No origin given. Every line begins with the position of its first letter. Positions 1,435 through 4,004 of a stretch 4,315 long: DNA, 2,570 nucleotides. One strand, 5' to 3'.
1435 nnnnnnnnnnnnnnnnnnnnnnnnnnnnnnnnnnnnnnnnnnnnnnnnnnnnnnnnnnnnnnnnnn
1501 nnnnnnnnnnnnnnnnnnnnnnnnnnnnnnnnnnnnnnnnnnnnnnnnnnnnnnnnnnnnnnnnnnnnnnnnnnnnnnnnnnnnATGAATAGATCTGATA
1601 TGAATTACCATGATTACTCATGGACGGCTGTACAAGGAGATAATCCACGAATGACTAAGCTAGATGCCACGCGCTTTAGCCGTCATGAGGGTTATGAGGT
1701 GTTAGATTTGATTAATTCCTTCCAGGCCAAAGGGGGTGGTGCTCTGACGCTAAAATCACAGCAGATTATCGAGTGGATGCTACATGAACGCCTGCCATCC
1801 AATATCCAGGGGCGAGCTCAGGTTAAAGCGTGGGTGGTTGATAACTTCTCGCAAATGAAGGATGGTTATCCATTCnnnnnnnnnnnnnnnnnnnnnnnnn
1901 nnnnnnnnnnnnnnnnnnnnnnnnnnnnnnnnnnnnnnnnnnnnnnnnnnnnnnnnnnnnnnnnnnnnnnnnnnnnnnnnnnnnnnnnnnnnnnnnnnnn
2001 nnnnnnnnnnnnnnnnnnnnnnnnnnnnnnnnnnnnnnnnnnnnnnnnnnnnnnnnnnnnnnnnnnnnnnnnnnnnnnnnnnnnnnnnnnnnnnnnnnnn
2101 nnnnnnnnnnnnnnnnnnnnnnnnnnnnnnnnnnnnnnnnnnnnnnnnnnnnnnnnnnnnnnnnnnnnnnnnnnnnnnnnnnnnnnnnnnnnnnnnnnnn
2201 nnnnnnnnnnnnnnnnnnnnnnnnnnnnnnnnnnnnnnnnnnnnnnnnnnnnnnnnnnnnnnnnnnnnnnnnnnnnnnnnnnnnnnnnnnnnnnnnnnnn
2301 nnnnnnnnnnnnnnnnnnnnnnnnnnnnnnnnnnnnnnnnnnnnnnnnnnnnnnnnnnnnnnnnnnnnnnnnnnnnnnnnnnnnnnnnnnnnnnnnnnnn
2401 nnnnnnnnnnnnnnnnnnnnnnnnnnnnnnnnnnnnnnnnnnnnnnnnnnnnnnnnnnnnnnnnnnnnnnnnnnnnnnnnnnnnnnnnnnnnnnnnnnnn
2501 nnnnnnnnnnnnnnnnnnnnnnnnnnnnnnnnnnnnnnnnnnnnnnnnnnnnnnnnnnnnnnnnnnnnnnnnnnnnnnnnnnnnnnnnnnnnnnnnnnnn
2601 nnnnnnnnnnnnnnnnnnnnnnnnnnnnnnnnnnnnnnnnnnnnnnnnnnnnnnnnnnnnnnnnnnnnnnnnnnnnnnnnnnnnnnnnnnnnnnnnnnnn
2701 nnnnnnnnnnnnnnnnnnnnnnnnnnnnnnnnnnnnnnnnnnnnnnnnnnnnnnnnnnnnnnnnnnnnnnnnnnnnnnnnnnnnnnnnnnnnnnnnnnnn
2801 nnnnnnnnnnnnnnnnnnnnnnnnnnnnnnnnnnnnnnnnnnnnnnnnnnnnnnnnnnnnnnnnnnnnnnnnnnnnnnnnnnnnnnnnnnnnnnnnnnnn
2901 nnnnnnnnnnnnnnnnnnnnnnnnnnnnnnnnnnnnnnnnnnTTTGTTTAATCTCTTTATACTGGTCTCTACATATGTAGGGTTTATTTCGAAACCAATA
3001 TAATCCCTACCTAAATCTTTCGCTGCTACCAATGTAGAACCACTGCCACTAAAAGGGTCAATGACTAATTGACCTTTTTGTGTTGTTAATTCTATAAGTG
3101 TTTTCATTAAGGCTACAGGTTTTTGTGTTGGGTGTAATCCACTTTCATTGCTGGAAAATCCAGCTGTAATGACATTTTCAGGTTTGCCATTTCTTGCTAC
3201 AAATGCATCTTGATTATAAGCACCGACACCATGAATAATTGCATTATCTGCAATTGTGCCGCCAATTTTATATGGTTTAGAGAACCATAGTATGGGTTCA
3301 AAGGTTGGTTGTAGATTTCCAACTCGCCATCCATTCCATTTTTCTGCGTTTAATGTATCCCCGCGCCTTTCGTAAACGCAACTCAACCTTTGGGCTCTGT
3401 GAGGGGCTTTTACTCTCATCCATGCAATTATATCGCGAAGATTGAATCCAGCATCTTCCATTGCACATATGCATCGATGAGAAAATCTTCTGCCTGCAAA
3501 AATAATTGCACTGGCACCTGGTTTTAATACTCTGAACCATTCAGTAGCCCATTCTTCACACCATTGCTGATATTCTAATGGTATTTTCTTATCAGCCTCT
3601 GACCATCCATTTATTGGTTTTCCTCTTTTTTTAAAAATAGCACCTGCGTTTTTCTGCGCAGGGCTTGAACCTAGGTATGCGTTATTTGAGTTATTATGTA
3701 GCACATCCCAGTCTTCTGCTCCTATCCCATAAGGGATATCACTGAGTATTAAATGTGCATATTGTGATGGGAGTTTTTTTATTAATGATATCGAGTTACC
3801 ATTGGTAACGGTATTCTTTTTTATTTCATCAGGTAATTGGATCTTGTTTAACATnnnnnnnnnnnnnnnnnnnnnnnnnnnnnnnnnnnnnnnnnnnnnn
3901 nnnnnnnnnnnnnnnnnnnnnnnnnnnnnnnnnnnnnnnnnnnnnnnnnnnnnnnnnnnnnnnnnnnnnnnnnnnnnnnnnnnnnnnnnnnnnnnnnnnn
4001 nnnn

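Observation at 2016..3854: HindIII-family Type II R-M system carried as cargo on a ColE1 replicon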

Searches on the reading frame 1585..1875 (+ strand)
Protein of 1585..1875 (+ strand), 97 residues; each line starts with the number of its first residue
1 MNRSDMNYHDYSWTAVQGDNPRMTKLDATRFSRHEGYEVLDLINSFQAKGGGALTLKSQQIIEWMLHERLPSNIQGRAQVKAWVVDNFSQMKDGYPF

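Call 20: search_protein_families(proteins=[window:1585-1875:+], library=ncbifam, max_evalue=0.01)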
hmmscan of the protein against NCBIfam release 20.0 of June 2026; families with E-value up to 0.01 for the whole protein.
window:1585-1875:+ (97 aa): 0 families

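Call 21: search_protein_families(proteins=[window:1585-1875:+], library=padloc, max_evalue=0.01)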
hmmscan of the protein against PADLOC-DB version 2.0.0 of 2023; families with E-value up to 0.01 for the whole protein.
window:1585-1875:+ (97 aa): 0 families

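Call 27: profile_search(protein=window:1585-1875:+)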
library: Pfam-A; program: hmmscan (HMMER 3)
A. the first sequence (97 residues): domains with independent E <= 10: 0; with E <= 0.001: 0
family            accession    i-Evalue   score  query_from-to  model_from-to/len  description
(no Pfam family matches the first sequence, even at E <= 10)

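Call 58: find_homologous_proteins(query=window:1585-1875:+, max_evalue=0.001)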
Query window:1585-1875:+ (97 aa): 39 proteins with E <= 0.001 among 39 candidates.
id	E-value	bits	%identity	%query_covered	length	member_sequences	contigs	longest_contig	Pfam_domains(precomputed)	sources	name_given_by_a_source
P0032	1.1e-59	216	99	100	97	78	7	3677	-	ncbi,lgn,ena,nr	ncbi:hypothetical protein GO537_23810 [Escherichia coli]|nr:hypothetical protein [Escherichia coli]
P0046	3.9e-50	186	87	100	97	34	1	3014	-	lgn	-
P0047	7.8e-48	178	84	100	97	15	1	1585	-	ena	-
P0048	1.1e-47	178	82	100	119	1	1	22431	-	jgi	-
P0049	1.1e-44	168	76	100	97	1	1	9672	-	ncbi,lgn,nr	ncbi:hypothetical protein F6685_22355 [Salmonella enterica]|nr:hypothetical protein [Salmonella ente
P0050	1.9e-44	167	79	100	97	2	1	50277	-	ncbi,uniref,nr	ncbi:hypothetical protein J0B02_16880 [Enterobacteriaceae bacterium YMB-R22]|uniref:hypothetical pro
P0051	2.9e-35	138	68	99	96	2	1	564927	-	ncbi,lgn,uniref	ncbi:hypothetical protein [Kosakonia quasisacchari]|uniref:hypothetical protein n=1 Tax=Kosakonia qu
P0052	2.9e-35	138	60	100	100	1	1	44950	-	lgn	-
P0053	6.8e-35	137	59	100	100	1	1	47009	-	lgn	-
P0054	1.2e-34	136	62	100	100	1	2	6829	-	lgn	-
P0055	3.5e-33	131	59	100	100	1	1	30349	-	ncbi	-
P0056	7.8e-33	130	60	100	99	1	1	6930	-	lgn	-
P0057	5.7e-32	127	57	100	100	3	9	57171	-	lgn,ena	-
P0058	7.3e-32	127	58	100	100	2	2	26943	-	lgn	-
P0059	7.9e-32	127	56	100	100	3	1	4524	-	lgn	-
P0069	1.6e-28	116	54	100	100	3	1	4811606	-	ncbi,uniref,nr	ncbi:hypothetical protein [Aeromonas salmonicida]|uniref:hypothetical protein n=1 Tax=Aeromonas salm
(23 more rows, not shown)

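Call 59: find_encoding_contigs(protein=P0069, flank=5000, max_places=2)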
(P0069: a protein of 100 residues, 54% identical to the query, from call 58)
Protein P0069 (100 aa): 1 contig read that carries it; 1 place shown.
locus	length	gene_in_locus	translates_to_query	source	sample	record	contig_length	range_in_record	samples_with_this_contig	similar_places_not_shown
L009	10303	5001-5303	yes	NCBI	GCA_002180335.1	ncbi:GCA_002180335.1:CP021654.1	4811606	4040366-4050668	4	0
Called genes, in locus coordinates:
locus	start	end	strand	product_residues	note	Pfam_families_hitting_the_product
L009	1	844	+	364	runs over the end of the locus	PF06527:TniQ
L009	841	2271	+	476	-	-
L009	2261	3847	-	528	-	-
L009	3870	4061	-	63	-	-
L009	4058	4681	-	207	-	-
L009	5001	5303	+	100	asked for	-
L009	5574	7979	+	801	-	PF00580:UvrD-helicase, PF13245:AAA_19, PF00580:UvrD-helicase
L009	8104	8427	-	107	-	-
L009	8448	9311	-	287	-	PF13541:ChlI, PF01078:Mg_chelatase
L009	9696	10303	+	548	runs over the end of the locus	PF02776:TPP_enzyme_N, PF00205:TPP_enzyme_M, PF02775:TPP_enzyme_C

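Call 60: find_encoding_contigs(protein=P0051, flank=5000, max_places=2)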
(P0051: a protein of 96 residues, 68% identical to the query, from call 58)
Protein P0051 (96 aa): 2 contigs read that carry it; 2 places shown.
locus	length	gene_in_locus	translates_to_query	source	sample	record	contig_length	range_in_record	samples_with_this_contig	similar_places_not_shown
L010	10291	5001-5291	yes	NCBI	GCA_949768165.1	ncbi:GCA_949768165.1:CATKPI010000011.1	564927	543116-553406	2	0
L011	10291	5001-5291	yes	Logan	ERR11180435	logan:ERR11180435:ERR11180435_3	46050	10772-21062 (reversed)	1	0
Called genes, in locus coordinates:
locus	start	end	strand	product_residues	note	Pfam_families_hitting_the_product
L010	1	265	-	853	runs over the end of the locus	PF01624:MutS_I, PF05188:MutS_II, PF05192:MutS_III, PF05190:MutS_IV, PF00488:MutS_V, PF27441:MutS_C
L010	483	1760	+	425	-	PF13356:Arm-DNA-bind_3, PF22022:Phage_int_M (weak), PF00589:Phage_integrase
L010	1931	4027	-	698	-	-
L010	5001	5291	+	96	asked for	-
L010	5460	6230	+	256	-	PF00069:Pkinase, PF07714:PK_Tyr_Ser-Thr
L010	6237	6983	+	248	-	PF13672:PP2C_2, PF00481:PP2C (weak)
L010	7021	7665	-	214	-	-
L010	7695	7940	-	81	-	-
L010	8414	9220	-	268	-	PF07719:TPR_2 (faint)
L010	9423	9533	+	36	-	-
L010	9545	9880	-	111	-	-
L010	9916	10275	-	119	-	-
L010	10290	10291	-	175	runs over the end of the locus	-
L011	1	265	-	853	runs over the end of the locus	PF01624:MutS_I, PF05188:MutS_II, PF05192:MutS_III, PF05190:MutS_IV, PF00488:MutS_V, PF27441:MutS_C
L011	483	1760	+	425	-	PF13356:Arm-DNA-bind_3, PF22022:Phage_int_M (weak), PF00589:Phage_integrase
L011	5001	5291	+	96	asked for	-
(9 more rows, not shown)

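Call 61: find_encoding_contigs(protein=P0057, flank=5000, max_places=3)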
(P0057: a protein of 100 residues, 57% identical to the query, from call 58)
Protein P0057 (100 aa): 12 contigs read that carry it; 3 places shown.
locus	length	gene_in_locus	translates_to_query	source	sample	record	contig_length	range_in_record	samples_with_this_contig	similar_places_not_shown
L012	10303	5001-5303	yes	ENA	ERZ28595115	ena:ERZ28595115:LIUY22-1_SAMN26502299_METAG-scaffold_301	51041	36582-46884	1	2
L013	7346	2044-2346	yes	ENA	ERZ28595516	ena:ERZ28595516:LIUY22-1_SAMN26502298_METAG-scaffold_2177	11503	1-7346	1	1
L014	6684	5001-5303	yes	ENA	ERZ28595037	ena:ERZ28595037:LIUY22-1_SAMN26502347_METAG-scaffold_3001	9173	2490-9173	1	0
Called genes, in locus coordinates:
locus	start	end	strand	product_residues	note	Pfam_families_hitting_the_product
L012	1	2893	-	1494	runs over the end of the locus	-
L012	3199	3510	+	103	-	PF13560:HTH_31 (weak), PF12844:HTH_19 (faint), PF01381:HTH_3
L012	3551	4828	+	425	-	PF13657:Couple_hipA, PF07804:HipA_C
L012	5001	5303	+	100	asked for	-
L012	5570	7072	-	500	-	-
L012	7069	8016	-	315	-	PF06527:TniQ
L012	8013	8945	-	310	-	PF05621:TniB, PF13191:AAA_16 (faint), PF13401:AAA_22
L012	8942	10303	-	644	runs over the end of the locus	PF00665:rve (weak), PF09299:Mu-transpos_C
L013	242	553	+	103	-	PF13560:HTH_31 (weak), PF12844:HTH_19 (faint), PF01381:HTH_3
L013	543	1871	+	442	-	PF13657:Couple_hipA, PF07804:HipA_C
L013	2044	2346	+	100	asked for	-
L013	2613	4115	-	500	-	-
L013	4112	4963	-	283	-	PF06527:TniQ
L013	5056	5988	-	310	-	PF05621:TniB, PF13191:AAA_16 (faint), PF13401:AAA_22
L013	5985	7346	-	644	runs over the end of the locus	PF00665:rve (weak), PF09299:Mu-transpos_C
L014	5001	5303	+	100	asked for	-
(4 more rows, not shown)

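Call 67: predict_structure(alignment_id=A2)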
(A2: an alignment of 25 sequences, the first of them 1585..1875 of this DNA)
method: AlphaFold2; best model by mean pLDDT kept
length: 97 residues; sequences in the alignment: 25
mean_pLDDT: 87.7   pTM: 0.80
mean pLDDT of the five models: 87.7, 87.2, 86.8, 86.6, 85.9
residues with pLDDT >= 90: 69; 70-90: 13; 50-70: 15; < 50: 0
segments of 3 or more residues with pLDDT < 50: none
pLDDT, mean of each block of 10 residues (from residue 1): 95 70 58 91 93 95 97 90 96 95
secondary structure, 60 per line:
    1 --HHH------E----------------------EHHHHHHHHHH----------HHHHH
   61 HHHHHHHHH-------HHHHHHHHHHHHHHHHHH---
elements in order: H36-45 H56-69 H77-94

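Call 71: fold_search(model_id=the predicted structure, library=pdb)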
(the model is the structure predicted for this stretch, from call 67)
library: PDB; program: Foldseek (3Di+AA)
matches with E <= 10: 16; with E <= 0.001: 0
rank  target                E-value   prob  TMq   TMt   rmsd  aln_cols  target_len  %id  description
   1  8x24_A                2.4e+00  0.08  0.27  0.32  11.6        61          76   18  anti-CRISPR protein-AcrIF25 (released 2024-11-13)
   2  4wz8_B                6.8e+00  0.11  0.29  0.05   5.0        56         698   16  Crystal structure of human-yeast chimera acetyl coA carboxylase CT domain bound to Compound 6 (released 2014-12-10)
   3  2ym9_C                7.7e+00  0.01  0.15  0.11  13.3        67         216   15  SipD from Salmonella typhimurium (released 2011-08-17)
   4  1kfx_L                8.2e+00  0.03  0.29  0.07  11.0        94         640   11  Crystal Structure of Human m-Calpain Form I (released 2001-12-07)
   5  1kfu_L                8.2e+00  0.03  0.30  0.07  11.1        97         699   14  Crystal Structure of Human m-Calpain Form II (released 2001-12-07)
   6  1dp3_MODEL_1_A        8.2e+00  0.02  0.19  0.27   6.8        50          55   14  SOLUTION STRUCTURE OF THE DNA BINDING DOMAIN OF THE TRAM PROTEIN (released 2001-04-04)
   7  3g1g_A                8.7e+00  0.15  0.26  0.32   0.8        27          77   18  Crystal structure of the C-terminal domain from the Rous Sarcoma Virus capsid protein: High pH (released 2009-06-02)
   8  6ijf_B                8.7e+00  0.03  0.24  0.24   5.4        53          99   24  Crystal structure of the type VI effector-immunity complex (Tae4-Tai4) from Agrobacterium tumefaciens (released 2018-12-19)
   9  6zdw_BBB              9.3e+00  0.03  0.23  0.16  11.7        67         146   10  Crystal structure of the ribonuclease core of R3B2 (released 2021-03-31)
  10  9qhd_A                9.3e+00  0.02  0.24  0.12   8.2        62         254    5  NorQD complex state 1 from Jhaorihella thermophila (released 2026-03-25)
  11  8gok                  9.3e+00  0.02  0.22  0.11   7.0        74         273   12  Legionella OTU deubiquitinase LotA OTU1 domain (released 2023-04-19)
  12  2j0o_A                9.3e+00  0.01  0.17  0.08  12.8        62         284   18  Shigella Flexneri IpaD (released 2006-11-02)
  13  6ijf_A                9.8e+00  0.02  0.24  0.23   5.4        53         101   24  Crystal structure of the type VI effector-immunity complex (Tae4-Tai4) from Agrobacterium tumefaciens (released 2018-12-19)
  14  8b3z_B                9.8e+00  0.02  0.22  0.26   6.5        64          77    9  SigE N-terminal Domain (released 2023-08-23)
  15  9ooq_A                9.8e+00  0.02  0.22  0.04  12.4        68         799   16  Closed state of Gly/Glu/24S-HC bound hGluN1a-2B NMDAR (released 2025-10-29)
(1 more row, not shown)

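Call 72: fold_search(model_id=the predicted structure, library=afdb50)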
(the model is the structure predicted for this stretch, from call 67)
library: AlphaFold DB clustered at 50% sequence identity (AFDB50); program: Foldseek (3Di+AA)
matches with E <= 10: 115; with E <= 0.001: 29
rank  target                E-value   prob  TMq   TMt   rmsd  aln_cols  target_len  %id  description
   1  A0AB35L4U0            6.8e-10  1.00  0.89  0.87   3.4        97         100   52  Uncharacterized protein [Ectopseudomonas oleovorans]
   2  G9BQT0                2.9e-09  1.00  0.70  0.90   3.2        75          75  100  Uncharacterized protein [Escherichia coli]
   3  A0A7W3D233            1.6e-07  1.00  0.89  0.86   2.0        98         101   42  Uncharacterized protein [Citrobacter freundii]
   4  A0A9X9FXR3            3.2e-07  1.00  0.85  0.83   2.7        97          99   41  Uncharacterized protein [Pseudomonas marginalis]
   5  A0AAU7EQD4            1.6e-06  1.00  0.85  0.44   2.8        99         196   34  HNH endonuclease [Salmonella enterica subsp. enterica serovar Give var. 15 str. CFSAN004343]
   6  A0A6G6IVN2            1.6e-06  1.00  0.85  0.84   2.8        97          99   38  Uncharacterized protein [Pseudomonas nitroreducens]
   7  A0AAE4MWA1            4.4e-06  1.00  0.86  0.80   2.7        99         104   37  Uncharacterized protein [Klebsiella quasipneumoniae subsp. similipneumoniae]
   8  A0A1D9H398            4.7e-06  1.00  0.78  0.77   2.2        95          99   39  DUF1376 domain-containing protein
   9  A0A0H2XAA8            6.4e-06  1.00  0.81  0.67   2.4        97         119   38  Uncharacterized protein [Xanthomonas campestris pv. campestris (strain 8004)]
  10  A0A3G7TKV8            7.6e-06  1.00  0.76  0.78   3.0        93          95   44  Uncharacterized protein [Pseudomonas chlororaphis]
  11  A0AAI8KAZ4            1.6e-05  1.00  0.85  0.73   2.1       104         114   34  Uncharacterized protein [Pseudomonas parafulva]
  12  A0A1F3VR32            2.9e-05  1.00  0.75  0.82   2.5        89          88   34  Uncharacterized protein
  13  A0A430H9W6            3.1e-05  1.00  0.73  0.77   3.4        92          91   35  Uncharacterized protein
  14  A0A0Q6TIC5            3.7e-05  1.00  0.79  0.77   2.6        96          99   32  Uncharacterized protein
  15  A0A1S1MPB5            4.0e-05  1.00  0.69  0.74   2.8        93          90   39  Uncharacterized protein [Pseudoalteromonas amylolytica]
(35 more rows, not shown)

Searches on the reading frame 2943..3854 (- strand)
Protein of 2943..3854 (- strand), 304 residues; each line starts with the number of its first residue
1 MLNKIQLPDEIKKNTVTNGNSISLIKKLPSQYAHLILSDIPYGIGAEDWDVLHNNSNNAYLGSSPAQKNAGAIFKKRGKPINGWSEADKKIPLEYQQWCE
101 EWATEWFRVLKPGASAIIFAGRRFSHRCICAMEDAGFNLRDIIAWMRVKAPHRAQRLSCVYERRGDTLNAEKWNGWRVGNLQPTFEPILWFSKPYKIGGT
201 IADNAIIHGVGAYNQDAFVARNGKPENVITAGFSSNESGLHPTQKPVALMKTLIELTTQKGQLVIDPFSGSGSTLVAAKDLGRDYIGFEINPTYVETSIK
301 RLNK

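Call 19: search_solved_structures(query=window:2943-3854:-, show_alignments=2, max_evalue=0.01)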
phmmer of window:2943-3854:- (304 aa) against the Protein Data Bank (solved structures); distinct sequences matched with E-value up to 0.01: 12.
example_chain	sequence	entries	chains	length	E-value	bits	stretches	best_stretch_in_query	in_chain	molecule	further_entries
5hfj_A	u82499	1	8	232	1.3e-17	67.2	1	234-303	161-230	Adenine specific DNA methyltransferase (DpnA)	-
5hek_A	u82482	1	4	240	1.4e-17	67.1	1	234-303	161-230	Adenine specific DNA methyltransferase (DpnA)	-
8s9m_A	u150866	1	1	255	7.9e-15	58.1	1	238-300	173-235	DNA cytosine-N4 methyltransferase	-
8s9n_A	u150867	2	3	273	9.1e-15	57.9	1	238-300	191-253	DNA cytosine-N4 methyltransferase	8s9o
9c3u_A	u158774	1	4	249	1.6e-14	57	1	240-303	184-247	Methyltransferase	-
6pbd_A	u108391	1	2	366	1.7e-14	57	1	239-302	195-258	Modification methylase CcrMI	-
8urk_A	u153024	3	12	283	2.6e-14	56.4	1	240-303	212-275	Methyltransferase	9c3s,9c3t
1eg2_A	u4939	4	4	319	4.7e-11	45.7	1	93-301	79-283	MODIFICATION METHYLASE RSRI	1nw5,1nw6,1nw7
1nw8_A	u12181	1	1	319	4.8e-11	45.7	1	93-301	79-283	MODIFICATION METHYLASE RSRI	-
1g60_A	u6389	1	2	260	1.7e-09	40.6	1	240-298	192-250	Adenine-specific Methyltransferase MboIIA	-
2zie_A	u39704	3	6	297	8.5e-08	35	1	240-301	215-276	Putative modification methylase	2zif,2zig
1boo_A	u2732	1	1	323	8.7e-06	28.4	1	240-300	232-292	PROTEIN (N-4 CYTOSINE-SPECIFIC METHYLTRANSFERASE PVU II)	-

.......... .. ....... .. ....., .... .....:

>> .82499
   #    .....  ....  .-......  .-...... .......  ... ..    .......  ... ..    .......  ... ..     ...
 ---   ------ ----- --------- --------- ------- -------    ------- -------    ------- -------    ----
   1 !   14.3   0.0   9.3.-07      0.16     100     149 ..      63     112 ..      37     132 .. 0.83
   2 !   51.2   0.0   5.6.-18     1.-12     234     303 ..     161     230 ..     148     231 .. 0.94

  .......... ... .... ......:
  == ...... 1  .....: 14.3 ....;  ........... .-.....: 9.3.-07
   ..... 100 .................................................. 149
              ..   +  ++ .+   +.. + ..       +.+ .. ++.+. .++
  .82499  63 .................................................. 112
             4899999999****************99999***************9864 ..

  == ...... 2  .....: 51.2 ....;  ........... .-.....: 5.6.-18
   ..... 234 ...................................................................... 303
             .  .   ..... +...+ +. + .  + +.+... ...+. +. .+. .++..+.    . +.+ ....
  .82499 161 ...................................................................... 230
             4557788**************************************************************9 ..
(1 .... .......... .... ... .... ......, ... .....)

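Call 20: search_protein_families(proteins=[window:2943-3854:-], library=ncbifam, max_evalue=0.01)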
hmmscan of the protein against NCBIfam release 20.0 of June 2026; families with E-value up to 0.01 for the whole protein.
window:2943-3854:- (304 aa): 4 families
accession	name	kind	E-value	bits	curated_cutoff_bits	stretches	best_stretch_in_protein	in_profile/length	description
NF050803.1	DnaMtaseCcrMCaul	equivalog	3.9e-23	81.9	830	1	237-303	182-248/350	adenine-specific DNA-methyltransferase CcrM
NF010253.0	PRK13699.1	subfamily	9.8e-23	81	244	1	227-303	132-206/226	DNA methyltransferase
NF008572.0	PRK11524.1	equivalog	4.3e-21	75.3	292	2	236-303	190-257/294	adenine-specific DNA-methyltransferase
TIGR01177.1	TIGR01177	hypoth_equivalog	0.0011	18.3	316.55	1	251-296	172-218/330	TIGR01177 family methyltransferase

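Call 21: search_protein_families(proteins=[window:2943-3854:-], library=padloc, max_evalue=0.01)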
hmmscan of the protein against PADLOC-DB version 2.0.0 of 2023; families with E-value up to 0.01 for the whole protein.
window:2943-3854:- (304 aa): 73 families (the best 25 are shown)
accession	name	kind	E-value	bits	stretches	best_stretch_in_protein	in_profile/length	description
PDLC03241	MTase_II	-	2.6e-83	278.4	2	14-167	78-230/447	Type II methyltransferase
PDLC03371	MTase_II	-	1.6e-79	265.1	1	10-304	7-254/260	Type II methyltransferase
PDLC03299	MTase_II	-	4.9e-28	96.5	2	235-303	190-258/296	Type II methyltransferase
PDLC03265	MTase_II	-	3e-26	90.6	3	238-303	264-329/333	Type II methyltransferase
PDLC03216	MTase_II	-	4.9e-26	89.6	2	238-303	191-256/364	Type II methyltransferase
PDLC03228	MTase_II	-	9.3e-26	89.1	1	228-302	133-205/227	Type II methyltransferase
PDLC03353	MTase_II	-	5.2e-23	79.9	1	10-302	6-250/260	Type II methyltransferase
PDLC03320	MTase_II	-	8.5e-21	72.4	1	237-303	209-275/289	Type II methyltransferase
PDLC03387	MTase_II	-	9e-21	72.3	1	236-303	209-276/289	Type II methyltransferase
PDLC03738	oMTase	-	5e-20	69.5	1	238-303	201-266/376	orphan methyltransferase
PDLC03321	MTase_II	-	3.1e-18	63.9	2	240-303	181-243/245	Type II methyltransferase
PDLC03251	MTase_II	-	3.2e-18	64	2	225-303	190-267/282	Type II methyltransferase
PDLC03279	MTase_II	-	4.1e-18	63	1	233-303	515-585/587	Type II methyltransferase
PDLC03350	MTase_II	-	3e-17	61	1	240-303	233-296/312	Type II methyltransferase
PDLC03339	MTase_II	-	3.1e-17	60.4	1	241-303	210-272/399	Type II methyltransferase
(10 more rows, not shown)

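Call 26: profile_search(protein=window:2943-3854:-)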
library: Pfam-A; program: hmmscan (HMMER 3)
A. the first sequence (304 residues): domains with independent E <= 10: 4; with E <= 0.001: 1
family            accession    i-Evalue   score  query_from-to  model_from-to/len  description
N6_N4_Mtase       PF01555.25    7.5e-49   167.1      34-299         2-220/221  DNA methylase
MethyltransfD12   PF02086.21      0.051    13.7     255-295        14-55/253  D12 class N6 adenine-specific DNA methyltransferase
N6_Mtase          PF02384.22       0.28    10.9     246-280        31-66/311  N-6 DNA Methylase
UPF0020           PF01170.24       0.87     9.7     258-284        26-52/197  RMKL-like, methyltransferase domain
